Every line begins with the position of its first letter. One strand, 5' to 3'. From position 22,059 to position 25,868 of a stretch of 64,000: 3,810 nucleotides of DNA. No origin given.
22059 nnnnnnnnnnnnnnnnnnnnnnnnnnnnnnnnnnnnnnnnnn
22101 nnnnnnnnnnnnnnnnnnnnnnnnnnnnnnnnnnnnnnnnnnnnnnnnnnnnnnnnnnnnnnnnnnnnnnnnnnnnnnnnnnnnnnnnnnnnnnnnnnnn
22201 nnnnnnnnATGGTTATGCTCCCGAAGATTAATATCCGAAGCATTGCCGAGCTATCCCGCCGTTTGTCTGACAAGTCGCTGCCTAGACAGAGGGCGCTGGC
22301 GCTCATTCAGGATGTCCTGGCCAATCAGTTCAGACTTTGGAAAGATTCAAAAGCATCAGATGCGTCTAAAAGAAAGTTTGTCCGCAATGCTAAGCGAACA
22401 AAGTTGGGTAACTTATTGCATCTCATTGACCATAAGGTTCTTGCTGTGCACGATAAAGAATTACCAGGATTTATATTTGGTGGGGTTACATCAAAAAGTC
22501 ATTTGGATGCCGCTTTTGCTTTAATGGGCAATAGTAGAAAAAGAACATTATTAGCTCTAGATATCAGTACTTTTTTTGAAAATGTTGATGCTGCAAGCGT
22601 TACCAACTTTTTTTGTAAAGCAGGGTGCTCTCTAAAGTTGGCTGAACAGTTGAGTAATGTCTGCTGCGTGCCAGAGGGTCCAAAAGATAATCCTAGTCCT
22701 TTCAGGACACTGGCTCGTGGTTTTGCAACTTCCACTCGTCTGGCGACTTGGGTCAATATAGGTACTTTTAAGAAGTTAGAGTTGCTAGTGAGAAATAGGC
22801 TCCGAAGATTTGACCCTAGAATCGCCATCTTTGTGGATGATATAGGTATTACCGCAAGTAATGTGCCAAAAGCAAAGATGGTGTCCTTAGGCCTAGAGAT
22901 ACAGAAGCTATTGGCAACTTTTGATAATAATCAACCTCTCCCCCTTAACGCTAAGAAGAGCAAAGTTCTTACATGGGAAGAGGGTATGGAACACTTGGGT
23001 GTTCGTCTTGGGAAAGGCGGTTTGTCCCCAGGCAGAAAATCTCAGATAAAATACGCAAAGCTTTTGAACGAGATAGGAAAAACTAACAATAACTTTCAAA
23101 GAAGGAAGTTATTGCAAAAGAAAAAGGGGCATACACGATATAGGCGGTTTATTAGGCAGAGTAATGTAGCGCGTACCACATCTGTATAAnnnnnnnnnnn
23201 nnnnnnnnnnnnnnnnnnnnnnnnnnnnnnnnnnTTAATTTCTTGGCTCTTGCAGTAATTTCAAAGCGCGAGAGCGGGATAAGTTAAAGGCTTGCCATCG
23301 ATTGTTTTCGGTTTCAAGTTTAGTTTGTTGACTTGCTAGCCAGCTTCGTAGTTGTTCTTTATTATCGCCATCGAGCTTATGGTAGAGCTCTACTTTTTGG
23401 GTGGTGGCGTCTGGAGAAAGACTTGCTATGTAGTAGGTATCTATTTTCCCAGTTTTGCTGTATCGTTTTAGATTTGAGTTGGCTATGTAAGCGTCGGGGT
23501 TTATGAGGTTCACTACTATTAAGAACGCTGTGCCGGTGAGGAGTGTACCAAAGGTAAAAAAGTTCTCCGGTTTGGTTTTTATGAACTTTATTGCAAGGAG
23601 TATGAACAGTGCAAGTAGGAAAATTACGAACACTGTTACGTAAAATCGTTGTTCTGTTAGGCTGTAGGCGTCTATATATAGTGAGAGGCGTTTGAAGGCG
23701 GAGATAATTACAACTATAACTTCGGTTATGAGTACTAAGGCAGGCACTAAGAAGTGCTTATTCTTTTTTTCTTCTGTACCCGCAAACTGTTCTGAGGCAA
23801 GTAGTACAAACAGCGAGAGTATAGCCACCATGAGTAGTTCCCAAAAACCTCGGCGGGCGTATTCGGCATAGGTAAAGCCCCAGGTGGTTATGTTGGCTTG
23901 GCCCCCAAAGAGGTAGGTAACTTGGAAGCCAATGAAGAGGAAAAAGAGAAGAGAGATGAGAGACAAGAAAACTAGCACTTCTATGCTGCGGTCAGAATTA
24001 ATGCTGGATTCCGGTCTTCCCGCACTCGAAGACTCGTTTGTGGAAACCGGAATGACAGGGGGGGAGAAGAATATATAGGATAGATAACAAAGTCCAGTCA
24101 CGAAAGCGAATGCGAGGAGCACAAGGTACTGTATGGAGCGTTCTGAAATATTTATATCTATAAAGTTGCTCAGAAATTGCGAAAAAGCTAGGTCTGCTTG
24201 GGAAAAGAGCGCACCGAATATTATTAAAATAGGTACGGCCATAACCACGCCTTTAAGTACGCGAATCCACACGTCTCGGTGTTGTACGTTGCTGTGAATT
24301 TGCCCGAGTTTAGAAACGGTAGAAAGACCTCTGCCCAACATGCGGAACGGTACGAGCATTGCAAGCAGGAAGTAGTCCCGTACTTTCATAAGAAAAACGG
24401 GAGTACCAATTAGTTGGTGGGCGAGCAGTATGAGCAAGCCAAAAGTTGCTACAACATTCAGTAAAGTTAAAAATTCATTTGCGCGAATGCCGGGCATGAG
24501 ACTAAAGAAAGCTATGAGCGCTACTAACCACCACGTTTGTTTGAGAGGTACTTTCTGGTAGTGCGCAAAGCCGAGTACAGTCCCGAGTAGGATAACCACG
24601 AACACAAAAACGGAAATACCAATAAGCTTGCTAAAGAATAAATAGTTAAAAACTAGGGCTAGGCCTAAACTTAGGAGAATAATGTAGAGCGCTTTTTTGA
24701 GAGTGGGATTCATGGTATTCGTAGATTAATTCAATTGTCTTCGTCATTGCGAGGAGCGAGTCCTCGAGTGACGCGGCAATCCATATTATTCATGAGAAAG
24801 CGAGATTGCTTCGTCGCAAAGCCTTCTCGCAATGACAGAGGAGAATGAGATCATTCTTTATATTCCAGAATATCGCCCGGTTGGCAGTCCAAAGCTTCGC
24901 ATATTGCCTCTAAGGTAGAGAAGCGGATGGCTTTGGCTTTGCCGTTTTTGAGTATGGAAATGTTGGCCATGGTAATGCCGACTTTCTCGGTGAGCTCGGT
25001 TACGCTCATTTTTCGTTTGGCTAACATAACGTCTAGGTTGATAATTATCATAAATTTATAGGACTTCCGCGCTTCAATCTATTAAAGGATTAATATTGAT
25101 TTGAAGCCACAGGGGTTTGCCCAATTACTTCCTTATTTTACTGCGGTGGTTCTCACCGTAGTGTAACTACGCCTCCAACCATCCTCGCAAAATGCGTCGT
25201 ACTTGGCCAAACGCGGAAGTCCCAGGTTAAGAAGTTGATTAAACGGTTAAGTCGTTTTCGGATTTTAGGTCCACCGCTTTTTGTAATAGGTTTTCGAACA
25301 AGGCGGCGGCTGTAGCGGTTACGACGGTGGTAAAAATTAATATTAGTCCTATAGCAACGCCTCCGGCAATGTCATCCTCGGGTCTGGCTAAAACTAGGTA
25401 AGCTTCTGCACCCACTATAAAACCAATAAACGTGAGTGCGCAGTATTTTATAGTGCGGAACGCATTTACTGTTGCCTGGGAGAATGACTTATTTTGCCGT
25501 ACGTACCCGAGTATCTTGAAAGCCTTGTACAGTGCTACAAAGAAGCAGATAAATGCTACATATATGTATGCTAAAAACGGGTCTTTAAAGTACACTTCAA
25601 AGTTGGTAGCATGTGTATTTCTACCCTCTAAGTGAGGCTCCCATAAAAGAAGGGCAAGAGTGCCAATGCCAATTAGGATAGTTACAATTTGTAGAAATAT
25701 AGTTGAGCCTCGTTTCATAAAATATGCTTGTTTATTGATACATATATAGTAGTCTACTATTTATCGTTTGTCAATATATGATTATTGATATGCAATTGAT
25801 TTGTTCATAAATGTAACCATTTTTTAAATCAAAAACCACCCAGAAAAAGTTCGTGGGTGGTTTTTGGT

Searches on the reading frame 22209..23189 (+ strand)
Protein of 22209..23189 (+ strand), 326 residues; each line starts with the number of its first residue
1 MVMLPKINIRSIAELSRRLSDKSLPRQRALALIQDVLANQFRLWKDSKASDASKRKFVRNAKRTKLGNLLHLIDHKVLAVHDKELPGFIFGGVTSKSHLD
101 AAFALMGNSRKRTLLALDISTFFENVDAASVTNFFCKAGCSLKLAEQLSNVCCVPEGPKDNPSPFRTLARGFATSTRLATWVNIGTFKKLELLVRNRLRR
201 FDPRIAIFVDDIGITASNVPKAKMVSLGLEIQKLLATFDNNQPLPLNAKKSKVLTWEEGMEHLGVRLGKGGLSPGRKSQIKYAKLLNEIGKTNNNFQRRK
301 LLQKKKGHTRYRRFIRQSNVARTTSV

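Call 6: search_protein_families(library=pfam, proteins=[window:22209-23189:+], max_evalue=0.01)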
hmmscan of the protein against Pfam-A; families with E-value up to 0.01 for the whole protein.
window:22209-23189:+ (326 aa): 1 family
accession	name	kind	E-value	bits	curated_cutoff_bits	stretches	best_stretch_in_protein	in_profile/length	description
PF00078.32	RVT_1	-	4e-07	30.4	29.6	1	80-267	36-205/205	Reverse transcriptase (RNA-dependent DNA polymerase)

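Call 7: search_protein_families(library=padloc, proteins=[window:22209-23189:+], max_evalue=0.01)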
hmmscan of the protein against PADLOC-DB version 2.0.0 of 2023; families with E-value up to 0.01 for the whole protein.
window:22209-23189:+ (326 aa): 23 families
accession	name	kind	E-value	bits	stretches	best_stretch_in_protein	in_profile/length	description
PDLC02952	RT_VI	-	4.1e-23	80.1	1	38-320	31-276/279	-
PDLC02947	RT_IV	-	7.4e-11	39.8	1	43-255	40-237/386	-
PDLC02943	RT_III-A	-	1.4e-09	35.3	1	91-273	95-252/322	-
PDLC02941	RT_II-A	-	1.5e-08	32.1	1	109-315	101-281/309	-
PDLC02946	RT_III-A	-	2.4e-08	31.5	1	93-256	109-247/330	-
PDLC02942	RT_III-A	-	2.7e-08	31.3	1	110-254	131-253/341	-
PDLC02953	RT_VII-A2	-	9.8e-08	29.6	1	58-198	62-187/329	-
PDLC02948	RT_IX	-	7.6e-07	26.5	1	82-317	106-314/317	-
PDLC01607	RT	-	7.8e-07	27.4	1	96-266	25-160/161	"CAS-I,CAS-II,CAS-III,CAS-IV,CAS-V,CAS-VI; acquisition_associated"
PDLC02940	RT_II-A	-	1.8e-05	21.6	1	111-311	274-449/477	-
PDLC02939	RT_II-A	-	4.7e-05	21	1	110-294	90-263/304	-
PDLC02959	RT-Protease_XI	-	4.7e-05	20.5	1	110-177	97-155/510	single gene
PDLC02960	RT-Protease_XI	-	8.2e-05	19.7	1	110-175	95-151/506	single gene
PDLC03740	RT_outgroup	-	0.00011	19.6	1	108-154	182-228/407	retron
PDLC03739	RT_Ec107-like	-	0.00025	18.5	1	109-154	97-143/307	retron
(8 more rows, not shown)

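Call 8: search_protein_families(library=ncbifam, proteins=[window:22209-23189:+], max_evalue=0.01)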
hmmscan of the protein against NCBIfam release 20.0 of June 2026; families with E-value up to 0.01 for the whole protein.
window:22209-23189:+ (326 aa): 2 families
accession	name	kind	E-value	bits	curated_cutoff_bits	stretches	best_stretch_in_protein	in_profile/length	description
NF038233.2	retron_St85_RT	exception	9.3e-10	38.3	235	1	110-319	87-280/289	retron St85 family RNA-directed DNA polymerase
NF041747.1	Drt3a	equivalog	0.0066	15.8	200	0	105-259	104-243/412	antiviral reverse transcriptase Drt3a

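Call 23: find_homologous_proteins(query=window:22209-23186:+, max_evalue=0.00001)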
Query window:22209-23186:+ (326 aa): 146 proteins with E <= 0.00001 among 3490 candidates; the best 120 are listed.
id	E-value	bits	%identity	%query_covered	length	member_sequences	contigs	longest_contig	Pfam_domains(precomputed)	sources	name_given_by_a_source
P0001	4.8e-202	688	95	100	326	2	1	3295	-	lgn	-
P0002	3.8e-88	314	56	87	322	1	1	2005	PF00078.33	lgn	-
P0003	4.6e-88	313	50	97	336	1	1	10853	PF00078.33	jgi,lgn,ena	-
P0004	9.2e-88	312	50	97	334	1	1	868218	PF00078.33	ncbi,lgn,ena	-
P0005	2.9e-87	311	51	96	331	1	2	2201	PF00078.33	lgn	-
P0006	8.9e-87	309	53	95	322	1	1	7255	PF00078.33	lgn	-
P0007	3.7e-86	307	48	97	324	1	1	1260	PF00078.33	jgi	jgi:hypothetical protein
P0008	2.1e-85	305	49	97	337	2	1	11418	-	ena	-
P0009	2.3e-85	305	50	97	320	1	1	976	PF00078.33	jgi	jgi:hypothetical protein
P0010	3.3e-85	304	47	97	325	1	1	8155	-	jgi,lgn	-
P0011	3.8e-85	304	50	97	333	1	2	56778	PF00078.33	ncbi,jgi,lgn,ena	-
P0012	3.9e-85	304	47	97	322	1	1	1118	PF00078.33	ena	-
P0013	4.7e-85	304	50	89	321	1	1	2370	PF00078.33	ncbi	-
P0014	2.4e-84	301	48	95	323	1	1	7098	PF00078.33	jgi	jgi:hypothetical protein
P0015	3.2e-84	301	47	97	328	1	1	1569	PF00078.33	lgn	-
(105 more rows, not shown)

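Call 25: find_related_loci(query=A1, collection=genome_contigs, flank=3000)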
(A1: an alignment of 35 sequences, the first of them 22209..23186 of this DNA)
Query A1 (326 aa) in genome_contigs; peptide patterns used: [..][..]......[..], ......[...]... (x = any residue, [..] = any of these).
77 stretches matched a pattern; 49 encode a relative of the query (tblastn E <= 1e-3); 49 distinct loci.
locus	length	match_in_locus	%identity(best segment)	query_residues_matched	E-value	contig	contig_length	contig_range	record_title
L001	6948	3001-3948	49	5-319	2e-93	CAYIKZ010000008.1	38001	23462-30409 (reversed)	MAG TPA_asm: uncultured Candidatus Saccharibacteria bacterium isolate ERP119705_co23_399 genome assembly, contig: NODE_8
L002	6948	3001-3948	50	5-319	7e-88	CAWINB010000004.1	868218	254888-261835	MAG: Candidatus Doudnabacteria bacterium isolate MFD04434.bin.1.36 genome assembly, contig: contig_4859, whole genome sh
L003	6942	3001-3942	46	5-316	2e-87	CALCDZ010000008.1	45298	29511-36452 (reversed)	MAG TPA_asm: uncultured bacterium isolate SRR6231216_bin.15_CONCOCT_v1.1_MAG genome assembly, contig: ERZ650311.148, who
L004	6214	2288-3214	47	5-313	2e-87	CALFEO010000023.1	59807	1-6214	MAG TPA_asm: uncultured bacterium isolate SRR3330206_bin.16_CONCOCT_v1.1_MAG genome assembly, contig: ERZ724085.476, who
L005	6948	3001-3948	45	3-318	4e-87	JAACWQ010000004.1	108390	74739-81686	MAG: Candidatus Paceibacterota bacterium isolate CG_2015-01t_44_17 CG_2015-01t_curated_scaffold_41, whole genome shotgun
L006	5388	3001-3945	45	5-319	3e-85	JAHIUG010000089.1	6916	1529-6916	MAG: Patescibacteria group bacterium isolate MM_PC_MetaG.mb.242 MM_PC_MetaG.mb.242_k141_1386344, whole genome shotgun se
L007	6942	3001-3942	44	5-317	5e-85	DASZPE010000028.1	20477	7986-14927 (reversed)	MAG TPA_asm: Candidatus Paceibacterota bacterium isolate SMAG_U5963 k141_418741, whole genome shotgun sequence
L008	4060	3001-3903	49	5-317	7e-85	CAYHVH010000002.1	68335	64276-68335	MAG TPA_asm: uncultured Candidatus Saccharibacteria bacterium isolate ERP119705_co17_1026 genome assembly, contig: NODE_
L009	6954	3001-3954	46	5-318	6e-84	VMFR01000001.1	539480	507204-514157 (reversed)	MAG: Parcubacteria group bacterium Gr01-1014_31 G01um101431_scaffold_12, whole genome shotgun sequence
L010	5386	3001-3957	45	5-325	9e-84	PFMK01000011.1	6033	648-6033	MAG: Candidatus Gottesmanbacteria bacterium CG_4_10_14_0_8_um_filter_37_24 CG_4_10_14_0.8_um_filter_scaffold_9832_c, who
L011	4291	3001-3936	45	5-315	4e-83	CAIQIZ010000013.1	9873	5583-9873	uncultured bacterium isolate AM-2014_bin-3837 genome assembly, contig: bin-3837:13/31, whole genome shotgun sequence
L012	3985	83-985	49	5-317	3e-83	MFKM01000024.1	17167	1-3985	MAG: Candidatus Jorgensenbacteria bacterium RIFCSPLOWO2_12_FULL_42_11 rifcsplowo2_12_scaffold_3931, whole genome shotgun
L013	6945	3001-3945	47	5-318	8e-83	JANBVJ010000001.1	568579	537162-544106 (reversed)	MAG: Patescibacteria group bacterium isolate AMOR_Bin_143 NODE_1_length_568579_cov_27.069264, whole genome shotgun seque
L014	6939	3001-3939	45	5-318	2e-82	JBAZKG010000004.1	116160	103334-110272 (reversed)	MAG: Patescibacteria group bacterium isolate SO_2017_LW4_138 scaffold_514_c1_LW137-91_2017, whole genome shotgun sequenc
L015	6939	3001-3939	45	5-316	4e-82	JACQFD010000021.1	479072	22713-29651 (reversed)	MAG: Planctomycetota bacterium isolate NC_groundwater_1038_Pr1_S-0.65um_57_32 Montesol18_Sp65_coassembly_scaffold_571005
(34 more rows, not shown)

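Call 37: find_related_loci(query=A1, collection=metagenome_contigs, flank=1500)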
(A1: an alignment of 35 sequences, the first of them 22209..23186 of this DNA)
Query A1 (326 aa) in metagenome_contigs; peptide patterns used: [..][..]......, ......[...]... (x = any residue, [..] = any of these).
349 stretches matched a pattern; 120 encode a relative of the query (tblastn E <= 1e-3); the best 80 are kept; 80 distinct loci.
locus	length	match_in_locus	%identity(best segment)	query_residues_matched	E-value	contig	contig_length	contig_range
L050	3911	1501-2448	50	5-319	2e-94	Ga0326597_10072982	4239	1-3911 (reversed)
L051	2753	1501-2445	47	5-319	9e-93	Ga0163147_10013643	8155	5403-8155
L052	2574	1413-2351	48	5-315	2e-90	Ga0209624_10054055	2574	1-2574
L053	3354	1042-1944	49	5-317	2e-88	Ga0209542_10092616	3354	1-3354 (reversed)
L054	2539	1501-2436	48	5-315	4e-88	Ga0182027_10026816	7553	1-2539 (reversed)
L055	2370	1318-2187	50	1-289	1e-90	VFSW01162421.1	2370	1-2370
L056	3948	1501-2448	45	3-318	4e-87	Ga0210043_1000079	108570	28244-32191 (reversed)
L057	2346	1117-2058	46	1-317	3e-90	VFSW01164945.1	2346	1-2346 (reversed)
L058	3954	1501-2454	48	5-323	2e-87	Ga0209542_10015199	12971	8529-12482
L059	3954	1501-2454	48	5-323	2e-87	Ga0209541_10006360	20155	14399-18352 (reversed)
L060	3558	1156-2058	49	5-317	5e-87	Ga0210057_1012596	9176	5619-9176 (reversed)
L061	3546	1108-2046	48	5-315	5e-86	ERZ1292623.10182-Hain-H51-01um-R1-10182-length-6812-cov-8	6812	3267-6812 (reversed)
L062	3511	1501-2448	50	5-319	1e-85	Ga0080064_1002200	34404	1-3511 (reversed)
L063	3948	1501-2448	50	5-319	2e-85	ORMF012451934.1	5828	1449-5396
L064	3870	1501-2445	45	5-319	2e-85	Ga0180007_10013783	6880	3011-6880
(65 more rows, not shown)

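Call 62: search_dna_similar(query=window:22209-23186:+, collection=plasmids, mode=protein, max_evalue=0.001, max_rows=25)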
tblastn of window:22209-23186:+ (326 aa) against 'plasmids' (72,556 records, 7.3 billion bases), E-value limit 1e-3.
No match.

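Call 64: find_encoding_contigs(protein=P0001, flank=3000, max_places=3)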
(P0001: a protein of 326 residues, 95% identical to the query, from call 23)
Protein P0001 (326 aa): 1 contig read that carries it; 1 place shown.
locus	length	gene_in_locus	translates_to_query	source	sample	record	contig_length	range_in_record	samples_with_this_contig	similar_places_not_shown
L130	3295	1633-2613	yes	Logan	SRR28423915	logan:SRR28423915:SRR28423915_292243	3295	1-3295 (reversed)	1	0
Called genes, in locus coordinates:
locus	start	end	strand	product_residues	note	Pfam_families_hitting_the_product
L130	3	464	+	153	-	?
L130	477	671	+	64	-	-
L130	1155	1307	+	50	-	-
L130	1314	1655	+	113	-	PF01381:HTH_3, PF12844:HTH_19 (weak), PF13560:HTH_31 (weak)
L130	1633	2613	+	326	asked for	-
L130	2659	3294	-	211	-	?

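Call 69: find_encoding_contigs(protein=window:22209-23189:+, flank=1000, max_places=3)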
Protein window:22209-23189:+ (326 aa): 1 contig read that carries it; 1 place shown.
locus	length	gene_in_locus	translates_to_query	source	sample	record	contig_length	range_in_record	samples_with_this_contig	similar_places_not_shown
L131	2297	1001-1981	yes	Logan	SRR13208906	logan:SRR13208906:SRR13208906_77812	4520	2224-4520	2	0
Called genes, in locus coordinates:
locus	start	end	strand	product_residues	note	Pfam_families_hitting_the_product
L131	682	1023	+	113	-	PF01381:HTH_3, PF12844:HTH_19 (weak), PF13560:HTH_31 (weak)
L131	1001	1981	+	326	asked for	PF00078:RVT_1 (weak)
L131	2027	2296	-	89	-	?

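Call 75: search_solved_structures(query=window:22209-23186:+, max_evalue=0.01)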
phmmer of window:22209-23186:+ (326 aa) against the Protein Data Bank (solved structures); distinct sequences matched with E-value up to 0.01: 0.

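Call 76: search_solved_structures(query=A1, max_evalue=1)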
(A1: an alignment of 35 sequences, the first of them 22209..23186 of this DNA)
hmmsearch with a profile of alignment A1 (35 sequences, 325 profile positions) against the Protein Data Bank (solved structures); distinct sequences matched with E-value up to 1: 6.
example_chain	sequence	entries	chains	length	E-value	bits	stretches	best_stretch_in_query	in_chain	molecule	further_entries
6me0_C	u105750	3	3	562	0.00016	24.1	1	193-296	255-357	Maturase reverse transcriptase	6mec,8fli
7v9u_A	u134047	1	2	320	0.0037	19.6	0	115-158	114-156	RNA-directed DNA polymerase from retron EC86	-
7v9x_A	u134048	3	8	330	0.0039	19.5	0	115-158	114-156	RNA-directed DNA polymerase from retron EC86 | Retron Ec86 reverse transcriptase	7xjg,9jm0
8qbk_A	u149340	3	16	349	0.0047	19.2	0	115-158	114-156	Retron Ec86 reverse transcriptase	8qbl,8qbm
9d4s_A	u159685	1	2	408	0.41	12.9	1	92-145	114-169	Group II intron-like 4 reverse transcriptase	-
9d5x_A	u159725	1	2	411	0.41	12.9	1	92-145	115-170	Group II intron-like 4 reverse transcriptase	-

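Call 94: search_protein_families(library=padloc, alignment_id=A1, max_evalue=0.00001)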
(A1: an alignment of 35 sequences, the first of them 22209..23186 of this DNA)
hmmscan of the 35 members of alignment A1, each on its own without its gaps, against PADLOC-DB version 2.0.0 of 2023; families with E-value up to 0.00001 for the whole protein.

A. member 1, window:22209-23186:+ (326 aa): 9 families
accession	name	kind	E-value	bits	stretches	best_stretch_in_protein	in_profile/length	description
PDLC02952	RT_VI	-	4.1e-23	80.1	1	38-320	31-276/279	-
PDLC02947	RT_IV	-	7.4e-11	39.8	1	43-255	40-237/386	-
PDLC02943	RT_III-A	-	1.4e-09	35.3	1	91-273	95-252/322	-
PDLC02941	RT_II-A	-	1.5e-08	32.1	1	109-315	101-281/309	-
PDLC02946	RT_III-A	-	2.4e-08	31.5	1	93-256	109-247/330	-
PDLC02942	RT_III-A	-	2.7e-08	31.3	1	110-254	131-253/341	-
PDLC02953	RT_VII-A2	-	9.8e-08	29.6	1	58-198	62-187/329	-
PDLC02948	RT_IX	-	7.6e-07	26.5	1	82-317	106-314/317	-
PDLC01607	RT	-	7.8e-07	27.4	1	96-266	25-160/161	"CAS-I,CAS-II,CAS-III,CAS-IV,CAS-V,CAS-VI; acquisition_associated"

B. families by the number of members that match (of 35 scanned): 46 families (the first 25 are shown)
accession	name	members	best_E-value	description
PDLC02952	RT_VI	35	2.6e-34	-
PDLC02947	RT_IV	35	2.9e-23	-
PDLC02941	RT_II-A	34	1.4e-18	-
PDLC02943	RT_III-A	34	2e-17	-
PDLC02942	RT_III-A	33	9.7e-18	-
PDLC02946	RT_III-A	33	1.8e-17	-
PDLC02959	RT-Protease_XI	32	6.4e-16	single gene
PDLC02960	RT-Protease_XI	32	1e-15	single gene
PDLC02939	RT_II-A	28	2.4e-16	-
PDLC02948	RT_IX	27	1.2e-13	-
PDLC01607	RT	26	2.2e-11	"CAS-I,CAS-II,CAS-III,CAS-IV,CAS-V,CAS-VI; acquisition_associated"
PDLC02953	RT_VII-A2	24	5.6e-12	-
PDLC03739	RT_Ec107-like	22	2.8e-12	retron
PDLC03754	RT_UG17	20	3.1e-13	DRT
PDLC03768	Drt3a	18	3.1e-14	DRT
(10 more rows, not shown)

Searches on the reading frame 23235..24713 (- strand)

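Call 6: search_protein_families(library=pfam, proteins=[window:23235-24713:-], max_evalue=0.01)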
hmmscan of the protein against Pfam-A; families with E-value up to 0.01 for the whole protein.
window:23235-24713:- (492 aa): 1 family
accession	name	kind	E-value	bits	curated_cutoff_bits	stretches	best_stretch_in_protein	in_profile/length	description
PF13687.11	DUF4153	-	1.7e-78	264.9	27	1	65-438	2-368/373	Domain of unknown function (DUF4153)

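Call 7: search_protein_families(library=padloc, proteins=[window:23235-24713:-], max_evalue=0.01)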
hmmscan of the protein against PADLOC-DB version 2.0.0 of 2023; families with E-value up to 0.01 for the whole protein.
window:23235-24713:- (492 aa): 0 families

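Call 8: search_protein_families(library=ncbifam, proteins=[window:23235-24713:-], max_evalue=0.01)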
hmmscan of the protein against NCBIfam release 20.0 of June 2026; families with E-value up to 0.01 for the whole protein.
window:23235-24713:- (492 aa): 2 families
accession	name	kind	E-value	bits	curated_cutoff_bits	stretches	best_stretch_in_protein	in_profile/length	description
TIGR04154.1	archaeo_STT3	subfamily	0.0034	15.8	450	1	292-433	211-352/831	oligosaccharyl transferase, archaeosortase A system-associated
NF002923.0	PRK03557.1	equivalog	0.0069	15.7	408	0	320-423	24-118/313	CDF family zinc transporter ZitB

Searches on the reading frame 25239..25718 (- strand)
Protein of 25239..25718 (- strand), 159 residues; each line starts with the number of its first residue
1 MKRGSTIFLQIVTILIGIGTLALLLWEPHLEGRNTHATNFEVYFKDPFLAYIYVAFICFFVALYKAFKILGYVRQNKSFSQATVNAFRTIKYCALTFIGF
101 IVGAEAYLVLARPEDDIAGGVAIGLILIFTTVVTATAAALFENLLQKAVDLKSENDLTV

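Call 6: search_protein_families(library=pfam, proteins=[window:25239-25718:-], max_evalue=0.01)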
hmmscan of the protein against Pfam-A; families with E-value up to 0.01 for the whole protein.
window:25239-25718:- (159 aa): 1 family
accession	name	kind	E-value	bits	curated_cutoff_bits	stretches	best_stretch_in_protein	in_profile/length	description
PF11188.13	DUF2975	-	5.8e-29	101.1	27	1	43-159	15-130/130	Protein of unknown function (DUF2975)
